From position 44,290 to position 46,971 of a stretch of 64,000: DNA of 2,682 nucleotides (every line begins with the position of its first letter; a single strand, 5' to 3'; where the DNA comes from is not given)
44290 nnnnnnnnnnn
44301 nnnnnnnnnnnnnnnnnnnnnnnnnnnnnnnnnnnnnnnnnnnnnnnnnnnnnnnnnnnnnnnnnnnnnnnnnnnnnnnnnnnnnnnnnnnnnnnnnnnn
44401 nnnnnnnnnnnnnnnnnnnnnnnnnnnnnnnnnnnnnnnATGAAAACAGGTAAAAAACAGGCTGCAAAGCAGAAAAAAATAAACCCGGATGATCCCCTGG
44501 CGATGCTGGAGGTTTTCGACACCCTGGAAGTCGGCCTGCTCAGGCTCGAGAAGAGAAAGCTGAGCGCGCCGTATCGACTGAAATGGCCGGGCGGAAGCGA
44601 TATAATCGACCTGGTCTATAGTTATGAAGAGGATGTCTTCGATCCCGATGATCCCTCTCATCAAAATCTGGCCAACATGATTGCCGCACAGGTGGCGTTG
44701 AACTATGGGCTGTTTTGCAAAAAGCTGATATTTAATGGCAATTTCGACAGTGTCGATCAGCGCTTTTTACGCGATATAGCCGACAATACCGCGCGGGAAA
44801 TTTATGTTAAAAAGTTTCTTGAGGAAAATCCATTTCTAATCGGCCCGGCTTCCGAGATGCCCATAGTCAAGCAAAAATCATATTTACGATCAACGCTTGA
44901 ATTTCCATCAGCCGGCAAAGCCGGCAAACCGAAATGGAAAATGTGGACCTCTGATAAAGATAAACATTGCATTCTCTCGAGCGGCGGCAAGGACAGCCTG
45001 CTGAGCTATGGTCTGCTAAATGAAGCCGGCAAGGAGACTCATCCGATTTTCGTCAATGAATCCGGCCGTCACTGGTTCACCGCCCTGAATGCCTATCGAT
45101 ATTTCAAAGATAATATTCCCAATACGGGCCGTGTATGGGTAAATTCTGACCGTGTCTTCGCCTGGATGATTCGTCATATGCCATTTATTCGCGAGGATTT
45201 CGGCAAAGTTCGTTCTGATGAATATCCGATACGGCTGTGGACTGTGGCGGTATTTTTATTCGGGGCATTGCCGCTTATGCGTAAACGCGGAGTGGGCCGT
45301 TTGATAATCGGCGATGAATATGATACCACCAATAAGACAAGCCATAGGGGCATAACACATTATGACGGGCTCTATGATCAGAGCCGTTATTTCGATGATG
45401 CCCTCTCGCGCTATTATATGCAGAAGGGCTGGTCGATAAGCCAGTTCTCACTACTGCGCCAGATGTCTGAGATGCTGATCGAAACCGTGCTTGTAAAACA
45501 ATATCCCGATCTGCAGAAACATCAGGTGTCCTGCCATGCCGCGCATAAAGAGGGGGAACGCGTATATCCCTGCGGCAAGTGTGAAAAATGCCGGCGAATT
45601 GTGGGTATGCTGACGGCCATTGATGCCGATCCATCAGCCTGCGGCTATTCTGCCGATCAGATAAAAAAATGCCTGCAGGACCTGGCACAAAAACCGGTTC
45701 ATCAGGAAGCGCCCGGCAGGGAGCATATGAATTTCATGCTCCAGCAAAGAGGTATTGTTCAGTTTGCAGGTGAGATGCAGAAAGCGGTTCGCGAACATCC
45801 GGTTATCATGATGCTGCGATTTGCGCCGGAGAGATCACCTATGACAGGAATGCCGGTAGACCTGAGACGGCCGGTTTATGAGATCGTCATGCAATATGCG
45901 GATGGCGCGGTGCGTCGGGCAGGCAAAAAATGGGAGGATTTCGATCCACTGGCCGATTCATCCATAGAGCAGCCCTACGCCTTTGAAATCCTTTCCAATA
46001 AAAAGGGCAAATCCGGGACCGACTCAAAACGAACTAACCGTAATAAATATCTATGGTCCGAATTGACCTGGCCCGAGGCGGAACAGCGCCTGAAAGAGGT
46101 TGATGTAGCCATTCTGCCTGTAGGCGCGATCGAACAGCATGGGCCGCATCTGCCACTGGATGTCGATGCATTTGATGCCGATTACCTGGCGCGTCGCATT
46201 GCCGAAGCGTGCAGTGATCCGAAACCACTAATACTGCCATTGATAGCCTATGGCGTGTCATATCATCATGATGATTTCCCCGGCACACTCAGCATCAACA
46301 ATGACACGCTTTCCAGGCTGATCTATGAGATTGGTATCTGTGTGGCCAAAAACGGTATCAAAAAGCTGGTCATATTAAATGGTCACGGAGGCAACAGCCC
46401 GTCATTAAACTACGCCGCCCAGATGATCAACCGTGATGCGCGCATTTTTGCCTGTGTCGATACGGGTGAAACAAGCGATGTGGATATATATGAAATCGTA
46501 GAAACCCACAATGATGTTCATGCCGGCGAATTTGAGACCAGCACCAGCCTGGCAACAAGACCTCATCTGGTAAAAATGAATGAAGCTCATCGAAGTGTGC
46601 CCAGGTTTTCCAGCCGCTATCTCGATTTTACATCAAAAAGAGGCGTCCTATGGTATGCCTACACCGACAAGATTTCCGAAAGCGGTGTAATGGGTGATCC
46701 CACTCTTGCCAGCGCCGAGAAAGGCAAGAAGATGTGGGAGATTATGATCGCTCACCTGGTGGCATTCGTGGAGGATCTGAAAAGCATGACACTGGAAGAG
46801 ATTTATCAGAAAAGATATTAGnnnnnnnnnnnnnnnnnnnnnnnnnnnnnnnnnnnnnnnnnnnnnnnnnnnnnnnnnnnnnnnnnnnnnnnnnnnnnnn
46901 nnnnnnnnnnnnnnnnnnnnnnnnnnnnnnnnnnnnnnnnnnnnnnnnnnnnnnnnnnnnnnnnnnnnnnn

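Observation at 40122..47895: Compact TetR-MFS-PLP-DUF1611-(PP-loop::creatininase)-epimerase operon: candidate undescribed amino-acid/peptide-derived small-molecule pathway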

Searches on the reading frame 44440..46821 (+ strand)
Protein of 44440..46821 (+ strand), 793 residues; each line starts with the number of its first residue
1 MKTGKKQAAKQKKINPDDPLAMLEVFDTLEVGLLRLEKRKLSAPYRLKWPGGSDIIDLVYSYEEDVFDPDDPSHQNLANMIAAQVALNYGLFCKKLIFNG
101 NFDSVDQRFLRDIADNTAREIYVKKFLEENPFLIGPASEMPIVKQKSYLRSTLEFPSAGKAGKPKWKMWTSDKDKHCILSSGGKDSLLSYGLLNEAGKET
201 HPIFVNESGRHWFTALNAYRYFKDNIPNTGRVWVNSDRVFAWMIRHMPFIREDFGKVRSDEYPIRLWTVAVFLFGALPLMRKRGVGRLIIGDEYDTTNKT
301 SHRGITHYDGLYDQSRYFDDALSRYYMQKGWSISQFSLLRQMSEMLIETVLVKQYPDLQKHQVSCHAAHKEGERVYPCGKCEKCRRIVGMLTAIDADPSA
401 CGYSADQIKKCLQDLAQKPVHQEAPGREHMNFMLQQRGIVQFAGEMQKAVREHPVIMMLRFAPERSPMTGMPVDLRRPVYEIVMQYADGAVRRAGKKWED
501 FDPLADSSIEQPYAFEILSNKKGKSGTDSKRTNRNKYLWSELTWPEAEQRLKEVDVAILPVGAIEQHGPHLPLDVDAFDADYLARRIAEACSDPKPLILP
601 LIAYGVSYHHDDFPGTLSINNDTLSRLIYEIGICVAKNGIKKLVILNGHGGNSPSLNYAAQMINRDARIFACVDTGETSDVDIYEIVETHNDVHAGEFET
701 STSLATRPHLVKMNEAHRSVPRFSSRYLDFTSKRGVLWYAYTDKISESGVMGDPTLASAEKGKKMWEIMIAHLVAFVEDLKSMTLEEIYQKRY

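Call 3: search_protein_families(library=pfam, proteins=[window:44440-46821:+])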
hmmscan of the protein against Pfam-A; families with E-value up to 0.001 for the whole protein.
window:44440-46821:+ (793 aa): 1 family
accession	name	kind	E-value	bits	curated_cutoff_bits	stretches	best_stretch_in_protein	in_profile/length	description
PF02633.19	Creatininase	-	1.9e-71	240.7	31.3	1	541-777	2-238/238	Creatinine amidohydrolase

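Call 4: search_protein_families(library=ncbifam, proteins=[window:44440-46821:+])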
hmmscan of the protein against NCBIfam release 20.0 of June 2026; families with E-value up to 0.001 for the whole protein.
window:44440-46821:+ (793 aa): 5 families
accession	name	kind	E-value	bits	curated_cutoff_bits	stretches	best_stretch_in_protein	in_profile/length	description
TIGR03964.1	mycofact_creat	equivalog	1.4e-44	152.4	172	1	541-781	3-221/228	mycofactocin biosynthesis peptidyl-dipeptidase MftE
TIGR04448.1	creatininase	equivalog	6e-31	108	235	1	541-777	1-242/246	creatininase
NF041098.2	diketo_inos_hlase_IolN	equivalog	1.9e-22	79.8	245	1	537-781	7-266/307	3-dehydro-scyllo-inosose hydrolase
NF033501.0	ArfB_arch_rifla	equivalog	1.1e-05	25.4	180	1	556-660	17-117/219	2-amino-5-formylamino-6-ribosylaminopyrimidin-4(3H)-one 5'-monophosphate deformylase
NF041275.1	MurL_Xanthmoales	equivalog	0.00056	18.5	700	0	332-388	277-335/447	UDP-N-acetyl-alpha-D-muramoyl-L-alanyl-L-glutamate epimerase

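Call 7: find_homologous_proteins(query=window:44440-46821:+)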
Query window:44440-46821:+ (793 aa): 2878 proteins with E <= 0.001 among 8000 candidates; the best 120 are listed.
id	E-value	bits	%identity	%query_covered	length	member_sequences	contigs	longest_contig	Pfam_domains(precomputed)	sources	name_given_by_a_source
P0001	0.0e+0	1858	100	100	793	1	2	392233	PF02633.20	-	-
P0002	0.0e+0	1470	76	100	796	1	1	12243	PF02633.20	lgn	-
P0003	0.0e+0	1450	75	99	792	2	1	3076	PF02633.20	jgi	jgi:creatinine amidohydrolase/Fe(II)-dependent formamide hydrolase-like protein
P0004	0.0e+0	1374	72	100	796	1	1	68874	PF02633.20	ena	-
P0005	0.0e+0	1363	71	99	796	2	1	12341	PF02633.20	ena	-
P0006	0.0e+0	1363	72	99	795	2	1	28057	PF02633.20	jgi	-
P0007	0.0e+0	1359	71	100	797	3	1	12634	PF02633.20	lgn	-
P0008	0.0e+0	1347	70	100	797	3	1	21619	PF02633.20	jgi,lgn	-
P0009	0.0e+0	1346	70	100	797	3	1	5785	PF02633.20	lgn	-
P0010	0.0e+0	1346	72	98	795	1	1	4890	PF02633.20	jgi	-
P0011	0.0e+0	1337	70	99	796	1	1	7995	PF02633.20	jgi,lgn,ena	-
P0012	0.0e+0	1333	71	98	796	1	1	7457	PF02633.20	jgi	jgi:creatinine amidohydrolase/Fe(II)-dependent formamide hydrolase-like protein/7-cyano-7-deazaguani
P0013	0.0e+0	1326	69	100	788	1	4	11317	PF02633.20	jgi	jgi:creatinine amidohydrolase/Fe(II)-dependent formamide hydrolase-like protein/7-cyano-7-deazaguani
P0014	0.0e+0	1320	70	99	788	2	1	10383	PF02633.20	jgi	jgi:creatinine amidohydrolase/Fe(II)-dependent formamide hydrolase-like protein/7-cyano-7-deazaguani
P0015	0.0e+0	1319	69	99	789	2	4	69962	PF02633.20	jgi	jgi:creatinine amidohydrolase/Fe(II)-dependent formamide hydrolase-like protein/7-cyano-7-deazaguani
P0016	0.0e+0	1319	69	99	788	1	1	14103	PF02633.20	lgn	-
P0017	0.0e+0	1316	69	99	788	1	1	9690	PF02633.20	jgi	jgi:creatinine amidohydrolase/Fe(II)-dependent formamide hydrolase-like protein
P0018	0.0e+0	1313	70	99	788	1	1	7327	PF02633.20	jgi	jgi:creatinine amidohydrolase/Fe(II)-dependent formamide hydrolase-like protein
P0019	0.0e+0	1311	69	99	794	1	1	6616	PF02633.20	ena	-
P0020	0.0e+0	1310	69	98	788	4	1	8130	PF02633.20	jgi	jgi:creatinine amidohydrolase/Fe(II)-dependent formamide hydrolase-like protein/7-cyano-7-deazaguani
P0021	0.0e+0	1305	69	99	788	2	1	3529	PF02633.20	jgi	jgi:creatinine amidohydrolase/Fe(II)-dependent formamide hydrolase-like protein/7-cyano-7-deazaguani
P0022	0.0e+0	1302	70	98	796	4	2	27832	PF02633.20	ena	-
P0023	0.0e+0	1301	68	99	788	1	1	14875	PF02633.20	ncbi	-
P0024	0.0e+0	1295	68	99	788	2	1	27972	PF02633.20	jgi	jgi:creatinine amidohydrolase/Fe(II)-dependent formamide hydrolase-like protein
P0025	0.0e+0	1292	67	99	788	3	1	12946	PF02633.20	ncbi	-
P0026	0.0e+0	1290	68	99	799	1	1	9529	PF02633.20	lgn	-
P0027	0.0e+0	1287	67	99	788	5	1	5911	PF02633.20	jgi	jgi:creatinine amidohydrolase/Fe(II)-dependent formamide hydrolase-like protein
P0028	0.0e+0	1286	68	98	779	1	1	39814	PF02633.20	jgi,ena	-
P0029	0.0e+0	1284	67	100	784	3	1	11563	PF02633.20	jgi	jgi:creatinine amidohydrolase/Fe(II)-dependent formamide hydrolase-like protein/7-cyano-7-deazaguani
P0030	0.0e+0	1284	67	99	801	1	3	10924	PF02633.20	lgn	-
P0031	0.0e+0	1279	68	99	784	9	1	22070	PF02633.20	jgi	jgi:creatinine amidohydrolase/Fe(II)-dependent formamide hydrolase-like protein/7-cyano-7-deazaguani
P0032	0.0e+0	1271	66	100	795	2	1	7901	PF02633.20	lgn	-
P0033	0.0e+0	1267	67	98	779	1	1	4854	PF02633.20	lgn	-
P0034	0.0e+0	1266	66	99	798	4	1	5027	PF02633.20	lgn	-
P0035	0.0e+0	1265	66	100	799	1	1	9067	PF02633.20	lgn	-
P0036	0.0e+0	1257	66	98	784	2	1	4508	PF02633.20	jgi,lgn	-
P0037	0.0e+0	1256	67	98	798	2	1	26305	PF02633.20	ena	-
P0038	0.0e+0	1255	66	99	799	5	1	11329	PF02633.20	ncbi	-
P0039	0.0e+0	1254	66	99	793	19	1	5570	PF02633.20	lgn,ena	-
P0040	0.0e+0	1253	66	98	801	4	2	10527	PF02633.20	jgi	jgi:creatinine amidohydrolase/Fe(II)-dependent formamide hydrolase-like protein/7-cyano-7-deazaguani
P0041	0.0e+0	1252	66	98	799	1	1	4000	PF02633.20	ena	-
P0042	0.0e+0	1252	66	98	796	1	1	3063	PF02633.20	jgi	jgi:creatinine amidohydrolase/Fe(II)-dependent formamide hydrolase-like protein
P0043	0.0e+0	1250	66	100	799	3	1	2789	PF02633.20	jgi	jgi:creatinine amidohydrolase/Fe(II)-dependent formamide hydrolase-like protein/7-cyano-7-deazaguani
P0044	0.0e+0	1250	66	98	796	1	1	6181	PF02633.20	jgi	jgi:creatinine amidohydrolase/Fe(II)-dependent formamide hydrolase-like protein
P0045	0.0e+0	1249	67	98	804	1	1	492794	PF02633.20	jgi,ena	-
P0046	0.0e+0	1249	66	99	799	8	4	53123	PF02633.20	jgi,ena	jgi:creatinine amidohydrolase/Fe(II)-dependent formamide hydrolase-like protein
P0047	0.0e+0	1249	64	100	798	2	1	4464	PF02633.20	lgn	-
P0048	0.0e+0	1248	66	98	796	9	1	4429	PF02633.20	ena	-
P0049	0.0e+0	1247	65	99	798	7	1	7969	PF02633.20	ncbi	-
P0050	0.0e+0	1247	66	98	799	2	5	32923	PF02633.20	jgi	jgi:creatinine amidohydrolase/Fe(II)-dependent formamide hydrolase-like protein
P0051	0.0e+0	1247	66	100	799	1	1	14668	PF02633.20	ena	-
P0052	0.0e+0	1246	66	98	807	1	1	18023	PF02633.20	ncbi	-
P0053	0.0e+0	1244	65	100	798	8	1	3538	PF02633.20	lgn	-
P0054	0.0e+0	1243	66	98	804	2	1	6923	PF02633.20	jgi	jgi:creatinine amidohydrolase/Fe(II)-dependent formamide hydrolase-like protein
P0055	0.0e+0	1243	66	100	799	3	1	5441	PF02633.20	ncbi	-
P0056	0.0e+0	1241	65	99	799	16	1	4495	PF02633.20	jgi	-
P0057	0.0e+0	1241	65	99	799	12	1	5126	PF02633.20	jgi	jgi:creatinine amidohydrolase/Fe(II)-dependent formamide hydrolase-like protein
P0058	0.0e+0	1241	65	100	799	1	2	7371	PF02633.20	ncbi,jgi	ncbi:MAG: creatininase family protein [Desulfobacterales bacterium]|jgi:creatinine amidohydrolase/Fe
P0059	0.0e+0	1239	66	98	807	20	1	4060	PF02633.20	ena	-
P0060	0.0e+0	1238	64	100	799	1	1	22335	PF02633.20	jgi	jgi:creatinine amidohydrolase/Fe(II)-dependent formamide hydrolase-like protein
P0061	0.0e+0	1237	64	98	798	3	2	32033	PF02633.20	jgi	jgi:creatinine amidohydrolase/Fe(II)-dependent formamide hydrolase-like protein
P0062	0.0e+0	1237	66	99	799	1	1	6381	PF02633.20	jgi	jgi:creatinine amidohydrolase/Fe(II)-dependent formamide hydrolase-like protein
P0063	0.0e+0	1237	65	99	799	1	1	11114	PF02633.20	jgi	jgi:creatinine amidohydrolase/Fe(II)-dependent formamide hydrolase-like protein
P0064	0.0e+0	1237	65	100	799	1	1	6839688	PF02633.20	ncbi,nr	ncbi:MAG: creatininase family protein [Desulfobacterales bacterium]|nr:MAG: creatininase family prot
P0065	0.0e+0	1237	65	99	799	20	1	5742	PF02633.20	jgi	jgi:creatinine amidohydrolase/Fe(II)-dependent formamide hydrolase-like protein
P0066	0.0e+0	1236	65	99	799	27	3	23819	PF02633.20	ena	-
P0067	0.0e+0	1236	65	98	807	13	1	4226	PF02633.20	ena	-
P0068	0.0e+0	1236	66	99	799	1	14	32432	PF02633.20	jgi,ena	jgi:creatinine amidohydrolase/Fe(II)-dependent formamide hydrolase-like protein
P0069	0.0e+0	1236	66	99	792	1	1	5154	PF02633.20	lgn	-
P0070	0.0e+0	1236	66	99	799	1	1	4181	PF02633.20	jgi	jgi:creatinine amidohydrolase/Fe(II)-dependent formamide hydrolase-like protein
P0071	0.0e+0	1236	64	100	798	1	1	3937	PF02633.20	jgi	jgi:creatinine amidohydrolase/Fe(II)-dependent formamide hydrolase-like protein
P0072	0.0e+0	1236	66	99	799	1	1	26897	PF02633.20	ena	-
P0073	0.0e+0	1236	66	97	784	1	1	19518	PF02633.20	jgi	jgi:creatinine amidohydrolase/Fe(II)-dependent formamide hydrolase-like protein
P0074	0.0e+0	1235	66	98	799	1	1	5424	PF02633.20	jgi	jgi:creatinine amidohydrolase/Fe(II)-dependent formamide hydrolase-like protein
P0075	0.0e+0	1235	65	98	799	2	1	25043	PF02633.20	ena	-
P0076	0.0e+0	1235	67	96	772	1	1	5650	PF02633.20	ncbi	-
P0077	0.0e+0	1234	65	98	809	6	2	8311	PF02633.20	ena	-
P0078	0.0e+0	1234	65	99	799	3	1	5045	PF02633.20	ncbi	-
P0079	0.0e+0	1234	65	99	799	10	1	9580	PF02633.20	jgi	jgi:creatinine amidohydrolase/Fe(II)-dependent formamide hydrolase-like protein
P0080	0.0e+0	1234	65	100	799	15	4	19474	PF02633.20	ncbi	ncbi:MAG: creatininase family protein [Desulfobacterales bacterium]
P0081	0.0e+0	1234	64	100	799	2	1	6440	PF02633.20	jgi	jgi:creatinine amidohydrolase/Fe(II)-dependent formamide hydrolase-like protein/7-cyano-7-deazaguani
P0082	0.0e+0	1233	64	98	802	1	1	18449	PF02633.20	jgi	jgi:creatinine amidohydrolase/Fe(II)-dependent formamide hydrolase-like protein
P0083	0.0e+0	1233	64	98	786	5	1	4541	PF02633.20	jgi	jgi:creatinine amidohydrolase/Fe(II)-dependent formamide hydrolase-like protein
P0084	0.0e+0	1233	66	98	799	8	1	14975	PF02633.20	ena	-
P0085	0.0e+0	1233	65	98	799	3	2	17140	PF02633.20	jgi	jgi:creatinine amidohydrolase/Fe(II)-dependent formamide hydrolase-like protein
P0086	0.0e+0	1233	65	99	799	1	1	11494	PF02633.20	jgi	jgi:creatinine amidohydrolase/Fe(II)-dependent formamide hydrolase-like protein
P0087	0.0e+0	1233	66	100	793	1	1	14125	PF02633.20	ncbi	-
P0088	0.0e+0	1232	64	100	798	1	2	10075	PF02633.20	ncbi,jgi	ncbi:MAG: creatininase family protein [Desulfobacterales bacterium]|jgi:creatinine amidohydrolase/Fe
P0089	0.0e+0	1232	66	98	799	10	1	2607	PF02633.20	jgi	jgi:creatinine amidohydrolase/Fe(II)-dependent formamide hydrolase-like protein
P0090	0.0e+0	1232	64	100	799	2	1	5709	PF02633.20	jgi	jgi:creatinine amidohydrolase/Fe(II)-dependent formamide hydrolase-like protein/7-cyano-7-deazaguani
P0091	0.0e+0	1232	66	99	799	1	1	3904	PF02633.20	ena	-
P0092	0.0e+0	1232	64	99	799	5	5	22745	PF02633.20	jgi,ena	jgi:creatinine amidohydrolase/Fe(II)-dependent formamide hydrolase-like protein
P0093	0.0e+0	1232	65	100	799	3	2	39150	PF02633.20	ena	-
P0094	0.0e+0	1232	65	100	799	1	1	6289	PF02633.20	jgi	jgi:creatinine amidohydrolase/Fe(II)-dependent formamide hydrolase-like protein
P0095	0.0e+0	1232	65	100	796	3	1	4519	PF02633.20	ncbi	-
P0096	0.0e+0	1232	66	97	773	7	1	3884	PF02633.20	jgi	jgi:creatinine amidohydrolase/Fe(II)-dependent formamide hydrolase-like protein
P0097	0.0e+0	1231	64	99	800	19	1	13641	PF02633.20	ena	-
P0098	0.0e+0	1231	65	98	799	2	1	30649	PF02633.20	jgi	jgi:creatinine amidohydrolase/Fe(II)-dependent formamide hydrolase-like protein/7-cyano-7-deazaguani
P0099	0.0e+0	1231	65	99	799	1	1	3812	PF02633.20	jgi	jgi:creatinine amidohydrolase/Fe(II)-dependent formamide hydrolase-like protein/7-cyano-7-deazaguani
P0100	0.0e+0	1231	66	98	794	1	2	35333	PF02633.20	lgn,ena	-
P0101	0.0e+0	1231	66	98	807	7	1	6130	PF02633.20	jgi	jgi:creatinine amidohydrolase/Fe(II)-dependent formamide hydrolase-like protein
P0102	0.0e+0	1231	64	97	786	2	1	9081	PF02633.20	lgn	-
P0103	0.0e+0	1231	64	98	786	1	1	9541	PF02633.20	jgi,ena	-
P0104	0.0e+0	1230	64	100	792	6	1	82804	PF02633.20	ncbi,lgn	-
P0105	0.0e+0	1230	65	98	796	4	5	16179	PF02633.20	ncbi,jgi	ncbi:MAG: creatininase family protein [Desulfobacterales bacterium]|jgi:creatinine amidohydrolase/Fe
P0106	0.0e+0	1230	67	98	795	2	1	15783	PF02633.20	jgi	jgi:creatinine amidohydrolase/Fe(II)-dependent formamide hydrolase-like protein/7-cyano-7-deazaguani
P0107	0.0e+0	1230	66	98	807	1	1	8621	PF02633.20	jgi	jgi:creatinine amidohydrolase/Fe(II)-dependent formamide hydrolase-like protein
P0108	0.0e+0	1230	66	98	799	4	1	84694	PF02633.20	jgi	jgi:creatinine amidohydrolase/Fe(II)-dependent formamide hydrolase-like protein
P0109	0.0e+0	1230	64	97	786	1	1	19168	PF02633.20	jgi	jgi:creatinine amidohydrolase/Fe(II)-dependent formamide hydrolase-like protein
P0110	0.0e+0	1230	64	99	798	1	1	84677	PF02633.20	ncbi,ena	-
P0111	0.0e+0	1230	63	98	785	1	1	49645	PF02633.20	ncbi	-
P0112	0.0e+0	1230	66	98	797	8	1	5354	PF02633.20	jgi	jgi:creatinine amidohydrolase/Fe(II)-dependent formamide hydrolase-like protein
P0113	0.0e+0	1230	65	98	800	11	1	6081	PF02633.20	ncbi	-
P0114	0.0e+0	1230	65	98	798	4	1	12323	PF02633.20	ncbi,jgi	ncbi:MAG: creatininase family protein [Planctomycetota bacterium]|jgi:creatinine amidohydrolase/Fe(I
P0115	0.0e+0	1229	65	98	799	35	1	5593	PF02633.20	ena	-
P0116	0.0e+0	1229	64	99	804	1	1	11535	PF02633.20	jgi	jgi:creatinine amidohydrolase/Fe(II)-dependent formamide hydrolase-like protein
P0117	0.0e+0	1229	66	98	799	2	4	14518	PF02633.20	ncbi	-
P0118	0.0e+0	1229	65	99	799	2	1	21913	PF02633.20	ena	-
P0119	0.0e+0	1229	64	100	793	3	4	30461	PF02633.20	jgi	jgi:creatinine amidohydrolase/Fe(II)-dependent formamide hydrolase-like protein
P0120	0.0e+0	1228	65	98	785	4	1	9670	PF02633.20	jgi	-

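Call 8: search_solved_structures(query=window:44440-46821:+, max_evalue=1)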
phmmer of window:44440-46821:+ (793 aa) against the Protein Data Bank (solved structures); distinct sequences matched with E-value up to 1: 8.
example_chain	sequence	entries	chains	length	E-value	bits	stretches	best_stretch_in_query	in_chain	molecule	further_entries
3no4_A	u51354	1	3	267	1.9e-18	69.2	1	542-659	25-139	creatinine amidohydrolase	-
1q3k_A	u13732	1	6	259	6.7e-17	64.1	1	540-672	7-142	creatininase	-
3a6h_A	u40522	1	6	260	1.7e-16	62.8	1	540-716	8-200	Creatinine amidohydrolase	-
3a6e_A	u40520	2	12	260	1.8e-16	62.7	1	540-715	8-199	Creatinine amidohydrolase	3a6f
3a6g_A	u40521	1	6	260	1.8e-16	62.7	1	540-715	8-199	Creatinine amidohydrolase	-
3a6j_A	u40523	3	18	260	2e-16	62.5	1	540-715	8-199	Creatinine amidohydrolase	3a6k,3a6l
1j2t_A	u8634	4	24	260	2e-16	62.5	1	540-715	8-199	creatinine amidohydrolase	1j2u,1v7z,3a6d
3lub_A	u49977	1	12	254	1.3e-14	56.5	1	553-782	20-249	Putative creatinine amidohydrolase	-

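Call 10: find_encoding_contigs(protein=P0064, flank=10000, max_places=2)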
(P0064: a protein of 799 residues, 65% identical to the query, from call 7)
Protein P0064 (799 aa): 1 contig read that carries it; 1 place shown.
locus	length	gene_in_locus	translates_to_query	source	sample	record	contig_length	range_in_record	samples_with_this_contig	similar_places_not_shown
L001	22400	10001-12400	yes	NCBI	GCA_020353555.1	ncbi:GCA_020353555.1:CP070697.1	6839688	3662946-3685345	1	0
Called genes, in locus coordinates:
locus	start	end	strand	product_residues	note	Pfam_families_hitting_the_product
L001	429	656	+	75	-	-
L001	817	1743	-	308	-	PF01435:Peptidase_M48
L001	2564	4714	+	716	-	-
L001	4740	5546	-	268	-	PF01209:Ubie_methyltran, PF13489:Methyltransf_23, PF08241:Methyltransf_11, PF08242:Methyltransf_12, PF13649:Methyltransf_25, PF13847:Methyltransf_31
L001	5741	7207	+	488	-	PF13509:S1_2 (faint), PF21710:Spt6_S1 (faint), PF00575:S1, PF23459:S1_RRP5 (weak), PF00575:S1, PF23459:S1_RRP5 (weak), PF00575:S1 (weak)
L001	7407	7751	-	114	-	PF13597:NRDD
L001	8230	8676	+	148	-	-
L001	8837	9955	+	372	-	PF00291:PALP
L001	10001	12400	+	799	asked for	PF02633:Creatininase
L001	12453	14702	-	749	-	PF00850:Hist_deacetyl, PF00583:Acetyltransf_1, PF13673:Acetyltransf_10, PF13508:Acetyltransf_7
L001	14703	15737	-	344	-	PF07478:Dala_Dala_lig_C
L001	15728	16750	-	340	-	PF07478:Dala_Dala_lig_C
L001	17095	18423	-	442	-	PF04055:Radical_SAM, PF12544:LAM_C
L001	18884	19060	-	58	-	-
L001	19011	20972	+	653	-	PF07244:POTRA, PF01103:Omp85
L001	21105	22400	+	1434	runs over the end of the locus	PF05170:AsmA, PF05359:DUF748, PF27051:TamB_N, PF04357:TamB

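Call 11: find_encoding_contigs(protein=P0114, flank=10000, max_places=2)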
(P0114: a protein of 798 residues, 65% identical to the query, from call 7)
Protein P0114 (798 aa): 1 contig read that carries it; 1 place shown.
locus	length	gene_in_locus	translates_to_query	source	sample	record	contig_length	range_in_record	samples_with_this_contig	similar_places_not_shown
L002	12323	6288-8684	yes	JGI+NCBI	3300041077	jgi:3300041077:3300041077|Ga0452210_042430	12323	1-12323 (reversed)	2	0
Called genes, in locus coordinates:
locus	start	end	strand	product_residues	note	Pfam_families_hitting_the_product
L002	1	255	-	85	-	PF06480:FtsH_ext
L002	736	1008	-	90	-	-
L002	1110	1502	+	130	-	-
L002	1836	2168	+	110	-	-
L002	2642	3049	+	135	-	-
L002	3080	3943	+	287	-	PF00990:GGDEF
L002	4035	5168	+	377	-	PF00291:PALP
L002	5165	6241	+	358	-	PF17396:DUF1611_N, PF07755:DUF1611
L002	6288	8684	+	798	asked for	PF02633:Creatininase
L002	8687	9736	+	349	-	PF02746:MR_MLE_N, PF13378:MR_MLE_C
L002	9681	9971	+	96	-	PF10035:DUF2179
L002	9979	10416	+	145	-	PF11141:DUF2914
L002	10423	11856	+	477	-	PF02457:DAC, PF07949:YbbR (weak)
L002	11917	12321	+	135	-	?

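Call 13: find_encoding_contigs(protein=P0045, flank=10000, max_places=2)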
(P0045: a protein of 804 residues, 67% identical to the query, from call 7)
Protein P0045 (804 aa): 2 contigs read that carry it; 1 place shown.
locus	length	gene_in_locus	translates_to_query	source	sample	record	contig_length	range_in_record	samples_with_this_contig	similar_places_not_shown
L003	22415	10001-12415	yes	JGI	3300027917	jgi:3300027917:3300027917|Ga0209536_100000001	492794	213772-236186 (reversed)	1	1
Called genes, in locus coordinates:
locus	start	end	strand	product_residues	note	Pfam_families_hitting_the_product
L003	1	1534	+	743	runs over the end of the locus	PF00324:AA_permease, PF13520:AA_permease_2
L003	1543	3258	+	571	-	PF20142:Scaffold, PF01471:PG_binding_1, PF03734:YkuD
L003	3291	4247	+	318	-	-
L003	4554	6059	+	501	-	PF07690:MFS_1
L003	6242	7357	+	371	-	PF00291:PALP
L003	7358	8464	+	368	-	PF17396:DUF1611_N, PF07755:DUF1611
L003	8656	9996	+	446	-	PF05222:AlaDh_PNT_N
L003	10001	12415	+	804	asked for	PF02633:Creatininase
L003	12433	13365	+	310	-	-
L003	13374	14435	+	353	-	PF02746:MR_MLE_N, PF13378:MR_MLE_C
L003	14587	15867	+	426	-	PF21969:MGS_GT (weak)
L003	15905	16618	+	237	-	PF05552:MS_channel_1st_1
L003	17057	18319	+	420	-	PF00535:Glycos_transf_2, PF13641:Glyco_tranf_2_3 (weak)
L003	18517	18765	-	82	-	-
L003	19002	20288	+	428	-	PF02812:ELFV_dehydrog_N, PF00208:ELFV_dehydrog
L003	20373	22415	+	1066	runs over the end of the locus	PF01909:NTP_transf_2 (faint), PF01326:PPDK_N, PF18765:Polbeta (weak)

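Call 28: search_protein_families(library=pfam, proteins=[L001:8077-8676:+, L003:8656-9996:+, L003:12433-13365:+], max_evalue=0.01)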
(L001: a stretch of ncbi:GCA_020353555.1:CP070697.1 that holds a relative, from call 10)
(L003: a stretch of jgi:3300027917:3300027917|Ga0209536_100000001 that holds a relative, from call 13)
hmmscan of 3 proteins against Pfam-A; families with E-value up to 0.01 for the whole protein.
L001:8077-8676:+ (199 aa): 0 families

L003:8656-9996:+ (446 aa): 2 families
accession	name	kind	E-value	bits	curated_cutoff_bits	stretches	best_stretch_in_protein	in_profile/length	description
PF05222.21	AlaDh_PNT_N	-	6.5e-18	65.7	30.4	1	6-137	1-136/136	Alanine dehydrogenase/PNT, N-terminal domain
PF01262.27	AlaDh_PNT_C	-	0.0002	21.3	23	1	280-426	88-212/214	Alanine dehydrogenase/PNT, C-terminal domain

L003:12433-13365:+ (310 aa): 0 families
